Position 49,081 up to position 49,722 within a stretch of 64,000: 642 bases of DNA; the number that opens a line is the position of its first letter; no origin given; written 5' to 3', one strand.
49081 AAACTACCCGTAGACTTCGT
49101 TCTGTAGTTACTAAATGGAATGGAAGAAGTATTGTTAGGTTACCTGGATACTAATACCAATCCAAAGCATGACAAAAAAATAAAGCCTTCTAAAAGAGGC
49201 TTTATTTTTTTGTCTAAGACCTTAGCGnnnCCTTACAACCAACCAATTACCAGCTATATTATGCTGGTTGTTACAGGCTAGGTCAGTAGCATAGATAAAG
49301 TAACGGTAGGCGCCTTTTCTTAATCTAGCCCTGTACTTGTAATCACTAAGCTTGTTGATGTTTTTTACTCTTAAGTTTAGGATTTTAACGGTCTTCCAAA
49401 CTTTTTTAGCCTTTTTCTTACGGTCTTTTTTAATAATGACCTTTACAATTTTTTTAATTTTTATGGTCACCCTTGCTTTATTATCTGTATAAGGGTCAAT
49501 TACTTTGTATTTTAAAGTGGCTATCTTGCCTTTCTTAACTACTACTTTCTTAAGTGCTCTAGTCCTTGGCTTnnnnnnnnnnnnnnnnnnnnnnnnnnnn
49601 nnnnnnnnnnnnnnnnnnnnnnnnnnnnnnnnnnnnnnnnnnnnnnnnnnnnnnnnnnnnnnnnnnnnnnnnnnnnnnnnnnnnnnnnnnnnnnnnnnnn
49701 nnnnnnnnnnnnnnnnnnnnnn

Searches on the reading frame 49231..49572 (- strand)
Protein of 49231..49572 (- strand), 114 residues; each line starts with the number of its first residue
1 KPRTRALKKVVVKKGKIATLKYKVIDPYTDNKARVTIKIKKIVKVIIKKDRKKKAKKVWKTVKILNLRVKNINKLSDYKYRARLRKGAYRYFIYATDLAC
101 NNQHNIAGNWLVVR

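Call 9: search_protein_families(library=pfam, proteins=[window:49231-49572:-], max_evalue=10)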
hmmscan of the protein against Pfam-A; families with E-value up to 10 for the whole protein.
seq(114 aa): 2 families
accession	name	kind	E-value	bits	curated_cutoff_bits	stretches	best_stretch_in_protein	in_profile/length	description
PF24519.1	Ig-like_Pom152_1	-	0.015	16.4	27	1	12-71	26-84/110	Nucleoporin pom152-like, first immunoglobulin-like domain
PF24758.1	LRR_At5g56370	-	0.089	12.9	27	1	40-71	172-203/227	FBD-associated F-box protein At5g56370, LRR repeats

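Call 11: search_protein_families(library=ncbifam, proteins=[window:49231-49572:-], max_evalue=10)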
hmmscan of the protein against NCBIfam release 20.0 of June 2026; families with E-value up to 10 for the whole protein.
seq(114 aa): 4 families
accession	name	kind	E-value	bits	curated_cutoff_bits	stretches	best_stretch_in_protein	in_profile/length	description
NF047958.1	broad_LIC11966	domain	0.0054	17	40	1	32-93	13-74/134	LIC11966 family surface protein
NF007392.0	PRK09918.1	subfamily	0.011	15.1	183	1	10-80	102-171/236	fimbria/pilus chaperone family protein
NF007543.0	PRK10158.1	equivalog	0.02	14.5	286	1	5-38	122-155/219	bifunctional tRNA pseudouridine(32) synthase/23S rRNA pseudouridine(746) synthase RluA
NF038381.1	phage_DpoZ_2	exception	0.052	11.8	350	1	6-61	245-300/754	aminoadenine-incorporating DNA polymerase DpoZ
